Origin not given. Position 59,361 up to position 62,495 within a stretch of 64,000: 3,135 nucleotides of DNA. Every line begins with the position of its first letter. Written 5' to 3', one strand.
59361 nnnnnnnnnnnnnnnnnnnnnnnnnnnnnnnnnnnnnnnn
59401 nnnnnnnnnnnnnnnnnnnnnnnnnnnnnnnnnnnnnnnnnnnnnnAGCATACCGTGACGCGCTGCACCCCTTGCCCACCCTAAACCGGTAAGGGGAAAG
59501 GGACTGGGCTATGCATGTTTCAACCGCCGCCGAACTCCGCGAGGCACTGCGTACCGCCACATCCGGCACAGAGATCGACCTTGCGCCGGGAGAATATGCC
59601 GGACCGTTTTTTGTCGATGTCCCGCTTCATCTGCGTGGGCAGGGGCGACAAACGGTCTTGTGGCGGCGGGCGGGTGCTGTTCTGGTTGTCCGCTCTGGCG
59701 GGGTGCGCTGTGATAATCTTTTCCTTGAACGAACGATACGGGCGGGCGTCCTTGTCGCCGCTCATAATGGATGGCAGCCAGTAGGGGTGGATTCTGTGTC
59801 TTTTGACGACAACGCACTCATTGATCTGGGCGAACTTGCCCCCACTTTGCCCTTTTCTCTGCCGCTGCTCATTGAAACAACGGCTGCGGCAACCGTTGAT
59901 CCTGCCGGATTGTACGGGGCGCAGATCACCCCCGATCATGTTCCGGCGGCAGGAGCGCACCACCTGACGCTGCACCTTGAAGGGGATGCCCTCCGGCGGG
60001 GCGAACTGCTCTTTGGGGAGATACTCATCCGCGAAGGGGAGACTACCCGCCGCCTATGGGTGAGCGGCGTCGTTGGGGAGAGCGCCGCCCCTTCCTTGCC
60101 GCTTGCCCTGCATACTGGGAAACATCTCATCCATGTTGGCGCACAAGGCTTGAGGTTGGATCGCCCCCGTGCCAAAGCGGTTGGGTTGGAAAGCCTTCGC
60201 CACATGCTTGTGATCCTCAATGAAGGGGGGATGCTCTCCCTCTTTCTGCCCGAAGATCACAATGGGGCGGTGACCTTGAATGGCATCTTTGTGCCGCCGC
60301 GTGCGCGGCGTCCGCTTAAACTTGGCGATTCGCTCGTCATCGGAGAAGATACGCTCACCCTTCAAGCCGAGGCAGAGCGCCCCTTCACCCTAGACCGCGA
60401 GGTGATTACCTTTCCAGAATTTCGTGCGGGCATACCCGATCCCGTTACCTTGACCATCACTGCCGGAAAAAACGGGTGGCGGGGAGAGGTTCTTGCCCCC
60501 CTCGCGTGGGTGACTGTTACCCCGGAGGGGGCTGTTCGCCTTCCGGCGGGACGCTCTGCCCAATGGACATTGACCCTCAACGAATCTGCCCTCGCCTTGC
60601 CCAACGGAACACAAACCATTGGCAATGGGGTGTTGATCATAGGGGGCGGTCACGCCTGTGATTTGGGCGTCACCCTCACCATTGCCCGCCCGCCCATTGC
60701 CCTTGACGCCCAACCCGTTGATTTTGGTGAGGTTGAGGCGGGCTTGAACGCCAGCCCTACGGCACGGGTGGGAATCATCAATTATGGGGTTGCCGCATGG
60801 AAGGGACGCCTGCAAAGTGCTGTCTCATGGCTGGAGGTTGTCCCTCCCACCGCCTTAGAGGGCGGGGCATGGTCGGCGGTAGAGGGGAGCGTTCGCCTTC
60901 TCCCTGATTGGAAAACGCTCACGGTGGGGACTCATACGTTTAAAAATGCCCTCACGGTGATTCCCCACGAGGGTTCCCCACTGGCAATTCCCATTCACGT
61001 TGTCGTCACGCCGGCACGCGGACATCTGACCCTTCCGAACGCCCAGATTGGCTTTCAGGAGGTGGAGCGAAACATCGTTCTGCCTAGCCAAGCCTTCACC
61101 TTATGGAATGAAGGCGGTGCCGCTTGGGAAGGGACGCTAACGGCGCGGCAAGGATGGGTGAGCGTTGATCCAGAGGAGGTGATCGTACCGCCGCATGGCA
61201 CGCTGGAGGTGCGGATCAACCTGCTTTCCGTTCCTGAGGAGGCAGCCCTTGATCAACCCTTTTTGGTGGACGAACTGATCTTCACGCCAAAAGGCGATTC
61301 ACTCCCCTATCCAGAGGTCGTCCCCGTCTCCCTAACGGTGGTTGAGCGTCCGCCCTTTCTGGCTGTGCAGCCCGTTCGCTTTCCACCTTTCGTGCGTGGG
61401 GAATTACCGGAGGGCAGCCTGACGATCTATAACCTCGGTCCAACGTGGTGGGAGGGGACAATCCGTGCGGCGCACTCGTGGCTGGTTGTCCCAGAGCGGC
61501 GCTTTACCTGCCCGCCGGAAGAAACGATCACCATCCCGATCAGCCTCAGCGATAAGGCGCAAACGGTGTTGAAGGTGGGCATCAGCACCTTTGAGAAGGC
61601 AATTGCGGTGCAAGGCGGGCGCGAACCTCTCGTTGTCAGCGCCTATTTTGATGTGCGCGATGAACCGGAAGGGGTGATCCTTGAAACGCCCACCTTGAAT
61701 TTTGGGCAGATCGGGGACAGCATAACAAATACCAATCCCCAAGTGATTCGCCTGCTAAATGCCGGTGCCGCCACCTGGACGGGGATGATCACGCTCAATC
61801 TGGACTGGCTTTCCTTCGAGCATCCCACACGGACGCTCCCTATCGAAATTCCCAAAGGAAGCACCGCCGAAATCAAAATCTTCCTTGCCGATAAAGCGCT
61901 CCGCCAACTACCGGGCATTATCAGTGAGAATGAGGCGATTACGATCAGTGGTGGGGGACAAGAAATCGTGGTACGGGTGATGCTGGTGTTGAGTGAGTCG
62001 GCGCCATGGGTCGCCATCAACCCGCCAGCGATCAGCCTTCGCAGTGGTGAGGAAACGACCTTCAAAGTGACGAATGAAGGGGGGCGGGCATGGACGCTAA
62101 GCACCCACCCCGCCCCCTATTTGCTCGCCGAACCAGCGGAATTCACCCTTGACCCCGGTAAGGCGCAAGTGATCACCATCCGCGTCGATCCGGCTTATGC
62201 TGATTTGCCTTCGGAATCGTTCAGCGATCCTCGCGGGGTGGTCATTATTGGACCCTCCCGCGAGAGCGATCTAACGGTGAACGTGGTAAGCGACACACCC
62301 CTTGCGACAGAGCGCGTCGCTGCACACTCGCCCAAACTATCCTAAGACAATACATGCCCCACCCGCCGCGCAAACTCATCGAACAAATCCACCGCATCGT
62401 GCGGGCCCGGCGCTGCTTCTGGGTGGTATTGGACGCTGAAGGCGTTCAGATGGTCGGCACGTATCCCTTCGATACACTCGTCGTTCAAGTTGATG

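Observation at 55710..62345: Four-gene vWA (TerY-like) - PP2C phosphatase - Ser/Thr kinase - FHA/Ig-repeat giant protein module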

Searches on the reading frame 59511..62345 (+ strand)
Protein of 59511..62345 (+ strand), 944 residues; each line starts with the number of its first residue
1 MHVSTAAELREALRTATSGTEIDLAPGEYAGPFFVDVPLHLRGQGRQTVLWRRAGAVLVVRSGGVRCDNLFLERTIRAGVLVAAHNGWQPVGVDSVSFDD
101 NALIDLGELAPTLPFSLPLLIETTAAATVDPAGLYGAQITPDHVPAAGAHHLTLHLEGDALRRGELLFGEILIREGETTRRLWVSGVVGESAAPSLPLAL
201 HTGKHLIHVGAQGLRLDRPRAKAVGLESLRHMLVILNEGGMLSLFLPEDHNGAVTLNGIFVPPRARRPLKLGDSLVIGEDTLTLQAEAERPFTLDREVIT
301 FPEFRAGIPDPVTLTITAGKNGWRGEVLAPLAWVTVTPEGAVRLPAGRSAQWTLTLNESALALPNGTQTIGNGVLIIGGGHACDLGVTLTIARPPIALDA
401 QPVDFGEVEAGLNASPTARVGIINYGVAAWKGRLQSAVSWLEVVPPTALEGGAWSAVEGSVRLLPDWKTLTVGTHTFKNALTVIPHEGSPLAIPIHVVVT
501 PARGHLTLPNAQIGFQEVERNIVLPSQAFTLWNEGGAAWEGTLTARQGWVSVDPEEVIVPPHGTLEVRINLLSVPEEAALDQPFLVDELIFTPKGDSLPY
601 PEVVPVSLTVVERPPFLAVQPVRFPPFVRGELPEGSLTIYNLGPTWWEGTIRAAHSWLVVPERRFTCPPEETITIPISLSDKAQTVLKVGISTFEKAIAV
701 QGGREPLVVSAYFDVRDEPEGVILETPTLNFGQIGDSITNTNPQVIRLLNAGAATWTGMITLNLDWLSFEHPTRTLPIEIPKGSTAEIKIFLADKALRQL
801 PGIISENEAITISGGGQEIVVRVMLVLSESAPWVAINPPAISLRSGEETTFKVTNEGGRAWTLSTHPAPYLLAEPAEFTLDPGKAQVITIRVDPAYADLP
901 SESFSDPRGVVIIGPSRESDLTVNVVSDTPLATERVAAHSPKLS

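Call 3: search_protein_families(library=pfam, proteins=[window:59511-62345:+], max_evalue=0.1)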
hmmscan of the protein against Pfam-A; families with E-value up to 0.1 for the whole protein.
window:59511-62345:+ (944 aa): 5 families
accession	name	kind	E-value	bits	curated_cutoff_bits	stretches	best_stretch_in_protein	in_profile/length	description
PF22544.2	HYDIN_VesB_CFA65-like_Ig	-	0.00012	22.7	25.5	0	847-896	21-74/100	HYDIN/CFA65/VesB-like, Ig-like domain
PF22076.2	Cep192_D6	-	0.00032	21.3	35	0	528-571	25-68/101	Cep192 domain 6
PF06280.18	fn3_5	-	0.00062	20.9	27.6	0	549-599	56-110/112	Fn3-like domain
PF21226.3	MalQ_N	-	0.0045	17.8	24.1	0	142-213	17-80/91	MalQ N-terminal beta sandwich domain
PF22067.2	Cep192_D3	-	0.01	16.4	27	0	545-572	41-68/99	Cep192 domain 3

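Call 4: search_protein_families(library=ncbifam, proteins=[window:59511-62345:+], max_evalue=0.1)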
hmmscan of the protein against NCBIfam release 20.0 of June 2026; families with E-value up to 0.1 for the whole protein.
window:59511-62345:+ (944 aa): 2 families
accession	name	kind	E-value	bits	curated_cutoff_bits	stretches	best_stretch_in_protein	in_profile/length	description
NF012200.0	choice_anch_D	domain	2.7e-08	34.3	45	0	498-538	9-48/108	choice-of-anchor D domain-containing protein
TIGR04247.1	NosD_copper_fam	subfamily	1.1e-05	24.2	300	1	9-72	1-64/377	nitrous oxide reductase family maturation protein NosD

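Call 5: search_protein_families(library=padloc, proteins=[window:59511-62345:+], max_evalue=0.1)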
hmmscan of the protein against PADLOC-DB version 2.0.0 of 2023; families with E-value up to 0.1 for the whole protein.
window:59511-62345:+ (944 aa): 0 families

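Call 12: find_homologous_proteins(query=window:59511-62345:+, max_evalue=0.001)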
Query window:59511-62345:+ (944 aa): 3 proteins with E <= 0.001 among 8000 candidates.
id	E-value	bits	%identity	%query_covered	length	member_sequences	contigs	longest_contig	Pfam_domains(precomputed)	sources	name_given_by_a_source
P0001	0.0e+0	2114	100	100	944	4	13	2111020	PF22544.3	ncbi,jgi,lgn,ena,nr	ncbi:MAG TPA: hypothetical protein PLD47_02485 [Aggregatilineales bacterium]|nr:hypothetical protein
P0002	1.9e-199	683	41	98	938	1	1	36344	PF19190.7,PF22544.3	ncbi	ncbi:MAG: hypothetical protein ABI947_27990 [Chloroflexota bacterium]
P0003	2.5e-11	61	23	61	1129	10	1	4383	PF19190.7,PF07714.24,PF00069.32,PF14874.13,PF22544.3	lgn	-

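Call 16: find_encoding_contigs(protein=P0002, flank=10000, max_places=4)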
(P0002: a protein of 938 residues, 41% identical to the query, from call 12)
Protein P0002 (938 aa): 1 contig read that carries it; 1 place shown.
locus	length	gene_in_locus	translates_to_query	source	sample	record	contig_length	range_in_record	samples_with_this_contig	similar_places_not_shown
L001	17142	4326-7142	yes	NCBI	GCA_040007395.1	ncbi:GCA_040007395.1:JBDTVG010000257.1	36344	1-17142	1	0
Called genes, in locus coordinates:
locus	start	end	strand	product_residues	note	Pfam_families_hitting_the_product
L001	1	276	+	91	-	PF19486:DUF6022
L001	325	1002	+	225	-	PF00092:VWA, PF13519:VWA_2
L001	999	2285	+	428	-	PF13672:PP2C_2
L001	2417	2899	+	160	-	PF25753:SF0329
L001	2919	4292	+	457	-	PF00069:Pkinase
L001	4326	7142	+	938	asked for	PF19190:BACON_2 (faint), PF22544:HYDIN_VesB_CFA65-like_Ig (faint)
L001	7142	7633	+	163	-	PF00092:VWA, PF13519:VWA_2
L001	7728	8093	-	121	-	-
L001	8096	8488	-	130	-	-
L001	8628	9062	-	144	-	PF11964:SpoIIAA-like (weak)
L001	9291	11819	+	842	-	PF13231:PMT_2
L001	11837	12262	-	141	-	-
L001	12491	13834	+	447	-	PF00514:Arm (faint), PF03130:HEAT_PBS (faint), PF12717:Cnd1 (faint), PF13646:HEAT_2 (weak), PF02985:HEAT (faint), PF13513:HEAT_EZ (weak), PF13646:HEAT_2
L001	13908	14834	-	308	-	PF19300:BPD_transp_1_N, PF00528:BPD_transp_1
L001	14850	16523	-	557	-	PF00496:SBP_bac_5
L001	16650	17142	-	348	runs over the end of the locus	PF03193:RsgA_GTPase (faint), PF02421:FeoB_N, PF00350:Dynamin_N (faint), PF01926:MMR_HSR1, PF00009:GTP_EFTU, PF05128:DUF697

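Call 17: find_encoding_contigs(protein=P0003, flank=10000, max_places=4)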
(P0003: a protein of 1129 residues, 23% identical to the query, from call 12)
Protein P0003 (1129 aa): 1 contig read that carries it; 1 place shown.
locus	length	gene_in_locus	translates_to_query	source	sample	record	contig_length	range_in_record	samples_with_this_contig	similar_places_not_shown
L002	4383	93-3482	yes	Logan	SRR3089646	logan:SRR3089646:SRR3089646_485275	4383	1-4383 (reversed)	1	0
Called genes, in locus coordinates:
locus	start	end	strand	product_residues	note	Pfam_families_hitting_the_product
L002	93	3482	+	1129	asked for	PF07714:PK_Tyr_Ser-Thr, PF00069:Pkinase, PF22544:HYDIN_VesB_CFA65-like_Ig (faint), PF14874:PapD-like (faint), PF19190:BACON_2 (faint)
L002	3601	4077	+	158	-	PF01909:NTP_transf_2, PF18765:Polbeta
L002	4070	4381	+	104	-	?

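Call 18: search_protein_families(library=pfam, proteins=[L001:2417-2899:+, L001:7142-7633:+, L001:1-276:+, L001:2919-4292:+, L001:4326-7142:+], max_evalue=1)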
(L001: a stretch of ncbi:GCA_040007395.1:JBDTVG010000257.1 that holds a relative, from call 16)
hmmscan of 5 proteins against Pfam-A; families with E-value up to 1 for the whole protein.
L001:2417-2899:+ (160 aa): 1 family
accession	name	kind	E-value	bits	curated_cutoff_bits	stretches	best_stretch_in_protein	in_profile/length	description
PF25753.1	SF0329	-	2.2e-41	142.2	27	1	2-151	1-165/165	SF0329 protein family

L001:7142-7633:+ (163 aa): 3 families
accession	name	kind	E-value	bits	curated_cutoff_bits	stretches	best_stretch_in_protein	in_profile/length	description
PF13519.12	VWA_2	-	1.8e-11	45.1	27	1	5-103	1-106/107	von Willebrand factor type A domain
PF00092.34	VWA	-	2.6e-10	41.2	23.8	1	6-129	3-140/174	von Willebrand factor type A domain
PF13768.12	VWA_3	-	0.019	15.5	27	1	7-140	5-145/155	von Willebrand factor type A domain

L001:1-276:+ (91 aa): 1 family
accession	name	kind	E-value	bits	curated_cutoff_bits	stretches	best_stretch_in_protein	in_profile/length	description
PF19486.4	DUF6022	-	5.6e-22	78.7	25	1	18-86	85-154/155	Family of unknown function (DUF6022)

L001:2919-4292:+ (457 aa): 2 families
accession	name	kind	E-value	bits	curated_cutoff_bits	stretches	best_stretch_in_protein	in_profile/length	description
PF00069.31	Pkinase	-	4.7e-10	39.7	31.7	1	135-236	114-212/263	Protein kinase domain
PF06293.20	Kdo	-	0.11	12.3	21.3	1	128-165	127-167/207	Lipopolysaccharide kinase (Kdo/WaaP) family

L001:4326-7142:+ (938 aa): 9 families
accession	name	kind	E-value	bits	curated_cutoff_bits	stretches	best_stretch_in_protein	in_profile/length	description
PF19190.6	BACON_2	-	7.9e-06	26.2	25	1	845-901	2-63/94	Viral BACON domain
PF22544.2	HYDIN_VesB_CFA65-like_Ig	-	1.6e-05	25.4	25.5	1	858-917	21-84/100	HYDIN/CFA65/VesB-like, Ig-like domain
PF22076.2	Cep192_D6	-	2.7e-05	24.8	35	1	847-909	6-75/101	Cep192 domain 6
PF15780.11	ASH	-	0.0072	16.9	27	0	847-904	14-75/98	Abnormal spindle-like microcephaly-assoc'd, ASPM-SPD-2-Hydin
PF06280.18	fn3_5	-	0.017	16.2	27.6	1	858-904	32-79/112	Fn3-like domain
PF21310.3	OCRL-like_ASH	-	0.025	15.2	27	0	859-903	18-70/109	Inositol polyphosphate 5-phosphatase OCRL-like, ASH domain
PF19746.4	DUF6233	-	0.17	12.5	27.6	1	72-100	3-33/59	Family of unknown function (DUF6233)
PF13004.13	BACON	-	0.48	10.9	25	1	873-904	3-31/61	Putative binding domain, N-terminal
PF14016.12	DUF4232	-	0.69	10.5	27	0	875-915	50-91/129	Domain of unknown function (DUF4232)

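Call 29: find_homologous_proteins(query=A1, max_evalue=0.001)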
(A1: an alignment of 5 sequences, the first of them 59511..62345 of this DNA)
Query A1 (5 sequences) (944 aa, profile of the alignment): 3 proteins with E <= 0.001 among 8000 candidates.
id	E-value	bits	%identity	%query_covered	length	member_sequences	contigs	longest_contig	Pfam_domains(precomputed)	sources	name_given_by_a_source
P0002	0.0e+0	1551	41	98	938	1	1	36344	PF19190.7,PF22544.3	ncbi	ncbi:MAG: hypothetical protein ABI947_27990 [Chloroflexota bacterium]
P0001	0.0e+0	1498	100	100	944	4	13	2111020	PF22544.3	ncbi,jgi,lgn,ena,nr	ncbi:MAG TPA: hypothetical protein PLD47_02485 [Aggregatilineales bacterium]|nr:hypothetical protein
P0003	4.5e-34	136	23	61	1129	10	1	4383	PF19190.7,PF07714.24,PF00069.32,PF14874.13,PF22544.3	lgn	-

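Call 30: find_related_loci(query=A1, collection=genome_contigs, flank=8000)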
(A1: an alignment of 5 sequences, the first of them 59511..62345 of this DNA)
Query A1 (944 aa) in genome_contigs; peptide patterns used: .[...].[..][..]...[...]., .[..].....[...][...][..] (x = any residue, [..] = any of these).
94 stretches matched a pattern; 10 encode a relative of the query (tblastn E <= 1e-3); 10 distinct loci.
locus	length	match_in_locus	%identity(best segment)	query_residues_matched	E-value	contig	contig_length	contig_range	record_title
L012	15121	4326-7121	41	1-925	0e+0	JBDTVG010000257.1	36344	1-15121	MAG: Chloroflexota bacterium isolate cluster3_bin.62 NODE_3166_length_36344_cov_8.032903, whole genome shotgun sequence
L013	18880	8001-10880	39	1-941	0e+0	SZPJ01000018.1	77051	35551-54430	Chloroflexi bacterium CFX3 ZYPT4scaffold_168, whole genome shotgun sequence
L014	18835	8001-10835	40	1-925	0e+0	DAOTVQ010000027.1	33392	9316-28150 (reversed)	MAG TPA_asm: Anaerolineae bacterium isolate H110_66 498122, whole genome shotgun sequence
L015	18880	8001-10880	39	1-941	0e+0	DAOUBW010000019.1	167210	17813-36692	MAG TPA_asm: Anaerolineae bacterium isolate H71_754 k91_1771379, whole genome shotgun sequence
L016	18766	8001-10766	38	1-925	0e+0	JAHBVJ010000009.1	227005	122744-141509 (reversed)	MAG: Anaerolineae bacterium isolate ACE_CHL12 CHL12_9, whole genome shotgun sequence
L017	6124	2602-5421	39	1-937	0e+0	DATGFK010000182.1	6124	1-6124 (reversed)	MAG TPA_asm: Aggregatilineales bacterium isolate SMAG_U9726 k141_1162185, whole genome shotgun sequence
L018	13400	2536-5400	37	1-936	0e+0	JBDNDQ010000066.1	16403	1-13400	MAG: Aggregatilineales bacterium isolate RM_bin20_OCT21 C66, whole genome shotgun sequence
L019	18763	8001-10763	39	1-924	0e+0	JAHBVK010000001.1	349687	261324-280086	MAG: Anaerolineae bacterium isolate ACE_CHL13 CHL13_1, whole genome shotgun sequence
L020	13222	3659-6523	36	1-935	0e+0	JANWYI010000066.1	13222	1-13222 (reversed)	MAG: Anaerolineae bacterium isolate SKYG67 NODE_66_length_13222_cov_18.844732, whole genome shotgun sequence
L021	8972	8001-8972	40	3-323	6e-57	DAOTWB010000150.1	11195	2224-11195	MAG TPA_asm: Anaerolineae bacterium isolate H112_101 k137_2288168, whole genome shotgun sequence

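Call 33: search_protein_families(library=pfam, proteins=[L016:6287-7810:-, L016:5796-6212:+, L016:11863-12624:-, L016:12709-13608:+, L016:13652-15055:-, L016:15048-15740:-, L016:15871-16653:-, L016:16791-17303:+, L016:2974-5136:-], max_evalue=0.001)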
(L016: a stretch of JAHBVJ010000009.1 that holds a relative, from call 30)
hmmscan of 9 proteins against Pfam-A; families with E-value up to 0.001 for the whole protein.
L016:6287-7810:- (507 aa): 2 families
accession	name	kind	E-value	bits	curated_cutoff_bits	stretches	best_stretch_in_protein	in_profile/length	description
PF13676.11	TIR_2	-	5.5e-29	101.6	28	1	385-499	2-122/122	TIR domain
PF01582.25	TIR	-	1.6e-05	25.2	21.3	1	389-463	11-85/179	TIR domain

L016:5796-6212:+ (138 aa): 2 families
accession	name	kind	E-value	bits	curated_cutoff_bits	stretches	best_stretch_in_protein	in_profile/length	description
PF00072.30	Response_reg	-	1e-24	87.3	30.2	1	9-118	1-110/111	Response regulator receiver domain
PF21332.3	AmiR_N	-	4.5e-05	23.9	27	1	8-116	2-105/111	AmiR, N-terminal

L016:11863-12624:- (253 aa): 6 families
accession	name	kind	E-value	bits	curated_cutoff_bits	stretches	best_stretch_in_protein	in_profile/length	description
PF00106.31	adh_short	-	2.8e-57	193.8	26.6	1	26-212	1-187/195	short chain dehydrogenase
PF13561.12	adh_short_C2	-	2.8e-39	135.5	27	1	32-212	1-181/236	Enoyl-(Acyl carrier protein) reductase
PF08659.16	KR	-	2.7e-12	47.4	22.6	1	28-186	3-161/180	KR domain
PF01370.27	Epimerase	-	2.6e-05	24.2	20.9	1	29-134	2-98/240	NAD dependent epimerase/dehydratase family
PF03435.24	Sacchrp_dh_NADP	-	2.7e-05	24.9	25.1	1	31-111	4-77/129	Saccharopine dehydrogenase NADP binding domain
PF13460.12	NAD_binding_10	-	9.6e-05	22.8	27.2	1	32-175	1-113/184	NAD(P)H-binding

L016:12709-13608:+ (299 aa): 3 families
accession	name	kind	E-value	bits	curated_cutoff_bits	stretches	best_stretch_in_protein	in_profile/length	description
PF17765.7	MLTR_LBD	-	9e-44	149.9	26.3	1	117-280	1-161/168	MmyB-like transcription regulator ligand binding domain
PF13560.12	HTH_31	-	6.2e-10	39.7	27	1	20-98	2-64/64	Helix-turn-helix domain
PF01381.28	HTH_3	-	0.00019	21.9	23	1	45-94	6-54/55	Helix-turn-helix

L016:13652-15055:- (467 aa): 4 families
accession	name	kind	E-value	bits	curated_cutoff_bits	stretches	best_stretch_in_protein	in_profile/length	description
PF02518.31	HATPase_c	-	1.2e-27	96.9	26.4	1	354-461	2-108/111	Histidine kinase-, DNA gyrase B-, and HSP90-like ATPase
PF00512.31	HisKA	-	8.9e-14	51.7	26.9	1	245-306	2-64/66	His Kinase A (phospho-acceptor) domain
PF00672.30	HAMP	-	1.4e-07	32.2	25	1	189-239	2-52/53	HAMP domain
PF13581.12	HATPase_c_2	-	5e-05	23.7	27.4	1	358-439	32-110/127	Histidine kinase-like ATPase domain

L016:15048-15740:- (230 aa): 2 families
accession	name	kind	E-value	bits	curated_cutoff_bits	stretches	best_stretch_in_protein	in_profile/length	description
PF00072.30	Response_reg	-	1.3e-28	99.9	30.2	1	5-113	1-110/111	Response regulator receiver domain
PF00486.34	Trans_reg_C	-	6.7e-26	90.6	26.2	1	149-225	1-77/77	Transcriptional regulatory protein, C terminal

L016:15871-16653:- (260 aa): 0 families

L016:16791-17303:+ (170 aa): 2 families
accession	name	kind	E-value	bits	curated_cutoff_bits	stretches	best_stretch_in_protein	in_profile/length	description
PF13519.12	VWA_2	-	2.4e-09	38.2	27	1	10-109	2-107/107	von Willebrand factor type A domain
PF00092.34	VWA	-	9.9e-09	36.1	23.8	1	8-135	1-140/174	von Willebrand factor type A domain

L016:2974-5136:- (720 aa): 10 families
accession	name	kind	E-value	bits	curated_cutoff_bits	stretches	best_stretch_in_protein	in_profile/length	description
PF13424.12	TPR_12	-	2.3e-29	101.8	30.1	3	492-561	6-77/77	Tetratricopeptide repeat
PF00515.34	TPR_1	-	3.9e-20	71.2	27.8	2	569-600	1-32/34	Tetratricopeptide repeat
PF13374.12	TPR_10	-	5.2e-19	68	27.5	2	529-562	2-35/42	Tetratricopeptide repeat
PF13181.12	TPR_8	-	7.2e-18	63.6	25.7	2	570-601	2-33/34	Tetratricopeptide repeat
PF00931.28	NB-ARC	-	4.8e-15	55.9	23.5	1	53-230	9-175/248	NB-ARC domain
PF07719.23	TPR_2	-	1.6e-14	53.2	27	2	570-600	2-32/34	Tetratricopeptide repeat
PF13176.12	TPR_7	-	1.9e-14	52.8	27.9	1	531-565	1-35/36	Tetratricopeptide repeat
PF13432.12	TPR_16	-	4.7e-08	33.8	32.7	0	535-598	3-60/65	Tetratricopeptide repeat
PF17874.7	TPR_MalT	-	6.5e-06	26.1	45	1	494-634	45-186/336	MalT-like TPR region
PF13428.12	TPR_14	-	5e-05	24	23.5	0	576-600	8-32/44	Tetratricopeptide repeat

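Call 61: search_protein_representatives(protein=window:59511-62345:+)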
Query: 944 residues. Proteins with E-value up to 0.001 (for the whole library): 195; up to 1e-10: 89; up to 1e-30: 41. The best 150 are listed.
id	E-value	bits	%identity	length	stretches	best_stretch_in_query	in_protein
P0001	0.0e+00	2114.3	100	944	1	1-944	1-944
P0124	7.3e-212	722.6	41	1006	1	1-928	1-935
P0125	8.0e-201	686.0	43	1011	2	2-812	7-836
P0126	3.8e-192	657.3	40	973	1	2-927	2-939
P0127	4.1e-192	657.2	40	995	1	1-932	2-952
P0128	2.5e-169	581.8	38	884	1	22-922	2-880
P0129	2.5e-168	578.5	39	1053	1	2-930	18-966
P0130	3.0e-154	531.9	37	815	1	151-933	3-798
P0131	8.7e-135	467.5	38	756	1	234-925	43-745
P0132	1.4e-130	453.5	40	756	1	266-928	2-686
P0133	1.8e-127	443.3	38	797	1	230-934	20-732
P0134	3.7e-89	316.4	36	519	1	403-923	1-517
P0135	3.7e-83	296.6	39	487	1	22-498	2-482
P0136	1.1e-82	295.0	38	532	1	146-576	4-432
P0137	4.3e-66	240.1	29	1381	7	342-703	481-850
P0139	7.7e-57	209.5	32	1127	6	5-188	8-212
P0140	6.5e-55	203.1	27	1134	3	5-727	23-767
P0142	1.8e-51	191.7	29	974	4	6-290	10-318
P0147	4.4e-46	173.9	31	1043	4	11-406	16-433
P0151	7.2e-44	166.6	28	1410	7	5-289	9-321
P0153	2.1e-39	151.8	27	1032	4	6-374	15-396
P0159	3.0e-34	134.7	30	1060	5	5-313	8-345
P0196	6.7e-15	70.7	38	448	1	8-188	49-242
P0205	9.2e-12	60.3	34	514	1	6-188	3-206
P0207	1.7e-11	59.4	37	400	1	9-193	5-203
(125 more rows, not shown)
